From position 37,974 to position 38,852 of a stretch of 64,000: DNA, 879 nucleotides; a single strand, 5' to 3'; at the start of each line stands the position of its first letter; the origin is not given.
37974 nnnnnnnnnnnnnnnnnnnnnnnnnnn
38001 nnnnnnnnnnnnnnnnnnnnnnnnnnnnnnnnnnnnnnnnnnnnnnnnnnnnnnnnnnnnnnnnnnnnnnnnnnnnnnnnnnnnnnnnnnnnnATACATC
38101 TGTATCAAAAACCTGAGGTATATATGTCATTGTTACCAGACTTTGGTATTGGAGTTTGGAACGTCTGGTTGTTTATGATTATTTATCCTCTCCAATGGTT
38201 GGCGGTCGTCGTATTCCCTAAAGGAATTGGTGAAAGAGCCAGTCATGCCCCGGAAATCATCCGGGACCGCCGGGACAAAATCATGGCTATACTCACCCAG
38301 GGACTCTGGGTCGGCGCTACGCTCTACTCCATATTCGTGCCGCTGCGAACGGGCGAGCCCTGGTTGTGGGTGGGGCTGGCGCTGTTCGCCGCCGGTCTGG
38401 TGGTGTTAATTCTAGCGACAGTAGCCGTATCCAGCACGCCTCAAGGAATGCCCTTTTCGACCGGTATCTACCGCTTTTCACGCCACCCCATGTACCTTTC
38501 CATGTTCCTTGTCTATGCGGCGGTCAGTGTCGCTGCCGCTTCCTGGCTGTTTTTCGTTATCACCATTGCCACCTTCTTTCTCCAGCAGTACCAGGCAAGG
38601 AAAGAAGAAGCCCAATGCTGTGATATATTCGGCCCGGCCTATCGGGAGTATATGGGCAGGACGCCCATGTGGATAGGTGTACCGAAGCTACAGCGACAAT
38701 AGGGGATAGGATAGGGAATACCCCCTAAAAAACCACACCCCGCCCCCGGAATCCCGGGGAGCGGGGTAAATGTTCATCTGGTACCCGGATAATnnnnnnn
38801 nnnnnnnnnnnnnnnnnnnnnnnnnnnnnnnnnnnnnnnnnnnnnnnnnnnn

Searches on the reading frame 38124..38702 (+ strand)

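Call 3: search_protein_families(library=pfam, proteins=[window:38124-38702:+], max_evalue=0.1)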
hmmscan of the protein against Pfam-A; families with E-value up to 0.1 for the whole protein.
window:38124-38702:+ (192 aa): 3 families
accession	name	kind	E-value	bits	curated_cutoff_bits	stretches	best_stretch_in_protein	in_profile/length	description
PF04191.18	PEMT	-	2.4e-05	25.1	25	1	109-163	41-96/105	Phospholipid methyltransferase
PF04140.19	ICMT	-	2.7e-05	24.9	24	1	100-162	25-90/95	Isoprenylcysteine carboxyl methyltransferase (ICMT) family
PF06966.17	DUF1295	-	0.00031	20.7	20.4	1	79-180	119-235/235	Protein of unknown function (DUF1295)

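Call 4: search_protein_families(library=ncbifam, proteins=[window:38124-38702:+], max_evalue=0.1)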
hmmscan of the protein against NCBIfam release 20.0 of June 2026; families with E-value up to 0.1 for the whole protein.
window:38124-38702:+ (192 aa): 4 families
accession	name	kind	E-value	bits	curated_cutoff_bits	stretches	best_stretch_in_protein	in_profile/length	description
NF040696.1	isopcys_mtase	equivalog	3.2e-10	40.2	160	1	112-181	114-184/190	protein-S-isoprenylcysteine O-methyltransferase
NF045656.1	MeththiolMtaseMddA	equivalog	4.9e-09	35.8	270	1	112-184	166-237/238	methanethiol S-methyltransferase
TIGR04571.1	LmtA_Leptospira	exception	0.0001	22.1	325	1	113-189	91-166/252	lipid A Kdo2 1-phosphate O-methyltransferase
NF006219.0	PRK08344.1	equivalog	0.052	13.3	108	1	81-135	89-142/161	V-type ATP synthase subunit K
